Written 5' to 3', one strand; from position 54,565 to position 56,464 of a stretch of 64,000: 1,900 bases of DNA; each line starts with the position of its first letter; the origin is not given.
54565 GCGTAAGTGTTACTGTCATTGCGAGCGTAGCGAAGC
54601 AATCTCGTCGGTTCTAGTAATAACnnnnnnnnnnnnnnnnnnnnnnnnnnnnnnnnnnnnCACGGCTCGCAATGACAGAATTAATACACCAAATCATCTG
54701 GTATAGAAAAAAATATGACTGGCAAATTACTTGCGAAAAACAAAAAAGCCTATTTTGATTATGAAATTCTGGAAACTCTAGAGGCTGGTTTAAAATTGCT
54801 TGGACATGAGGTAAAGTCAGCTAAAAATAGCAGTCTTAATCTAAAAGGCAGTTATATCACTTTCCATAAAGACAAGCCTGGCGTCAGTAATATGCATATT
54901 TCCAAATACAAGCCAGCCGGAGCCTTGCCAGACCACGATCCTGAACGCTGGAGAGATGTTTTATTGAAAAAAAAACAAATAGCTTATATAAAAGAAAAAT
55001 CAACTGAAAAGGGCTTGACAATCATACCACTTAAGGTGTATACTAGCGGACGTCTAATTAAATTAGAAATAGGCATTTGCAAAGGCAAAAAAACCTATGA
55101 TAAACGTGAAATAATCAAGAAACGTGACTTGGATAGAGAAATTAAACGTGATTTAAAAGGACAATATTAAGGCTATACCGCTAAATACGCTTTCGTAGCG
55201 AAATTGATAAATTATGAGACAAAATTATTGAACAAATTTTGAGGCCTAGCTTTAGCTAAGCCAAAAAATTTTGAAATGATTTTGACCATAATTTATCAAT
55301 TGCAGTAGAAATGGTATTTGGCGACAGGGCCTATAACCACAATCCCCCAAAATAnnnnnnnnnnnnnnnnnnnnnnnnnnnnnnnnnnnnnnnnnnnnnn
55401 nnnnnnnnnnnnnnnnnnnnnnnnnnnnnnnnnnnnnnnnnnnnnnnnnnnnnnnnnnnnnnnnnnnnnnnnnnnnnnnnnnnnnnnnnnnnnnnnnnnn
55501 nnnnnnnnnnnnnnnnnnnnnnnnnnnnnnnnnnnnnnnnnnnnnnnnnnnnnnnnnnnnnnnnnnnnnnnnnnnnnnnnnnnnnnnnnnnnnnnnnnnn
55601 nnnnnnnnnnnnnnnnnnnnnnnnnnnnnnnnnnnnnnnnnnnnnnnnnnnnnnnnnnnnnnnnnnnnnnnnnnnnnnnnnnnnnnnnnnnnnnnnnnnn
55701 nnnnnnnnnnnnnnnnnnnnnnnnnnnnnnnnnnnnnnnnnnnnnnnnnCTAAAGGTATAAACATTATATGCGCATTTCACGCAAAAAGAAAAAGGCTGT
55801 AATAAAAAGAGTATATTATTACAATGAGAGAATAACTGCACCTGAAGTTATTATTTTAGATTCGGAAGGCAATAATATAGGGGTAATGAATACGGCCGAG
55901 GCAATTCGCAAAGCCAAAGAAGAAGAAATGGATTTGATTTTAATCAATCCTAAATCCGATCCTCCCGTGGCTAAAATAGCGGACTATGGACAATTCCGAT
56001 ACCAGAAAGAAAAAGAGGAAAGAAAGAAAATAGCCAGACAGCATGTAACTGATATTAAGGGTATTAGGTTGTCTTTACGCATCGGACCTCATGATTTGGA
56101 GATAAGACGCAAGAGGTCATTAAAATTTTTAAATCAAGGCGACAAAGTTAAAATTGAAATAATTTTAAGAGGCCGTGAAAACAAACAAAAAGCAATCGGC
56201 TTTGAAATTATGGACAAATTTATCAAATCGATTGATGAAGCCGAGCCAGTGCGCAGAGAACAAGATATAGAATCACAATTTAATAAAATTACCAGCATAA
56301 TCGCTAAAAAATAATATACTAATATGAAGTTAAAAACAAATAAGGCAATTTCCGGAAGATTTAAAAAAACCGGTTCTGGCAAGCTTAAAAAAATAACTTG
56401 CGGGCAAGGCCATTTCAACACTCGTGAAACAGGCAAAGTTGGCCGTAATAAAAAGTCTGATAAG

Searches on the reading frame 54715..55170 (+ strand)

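Call 59: search_protein_families(library=pfam, proteins=[window:54715-55170:+])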
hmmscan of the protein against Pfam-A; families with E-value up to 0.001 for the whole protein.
window:54715-55170:+ (151 aa): 1 family
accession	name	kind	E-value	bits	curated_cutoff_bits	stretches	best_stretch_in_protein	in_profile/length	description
PF01668.23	SmpB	-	2.2e-48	164.3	27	1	7-148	2-142/143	SmpB protein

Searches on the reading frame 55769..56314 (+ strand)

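Call 59: search_protein_families(library=pfam, proteins=[window:55769-56314:+])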
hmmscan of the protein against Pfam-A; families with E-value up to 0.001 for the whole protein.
window:55769-56314:+ (181 aa): 2 families
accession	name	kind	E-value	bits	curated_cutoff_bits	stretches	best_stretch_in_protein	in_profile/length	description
PF05198.21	IF3_N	-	9.1e-27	93.5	26.9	1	19-86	2-69/70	Translation initiation factor IF-3, N-terminal domain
PF00707.27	IF3_C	-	8.8e-19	67.7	34.8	1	95-170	2-77/86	Translation initiation factor IF-3, C-terminal domain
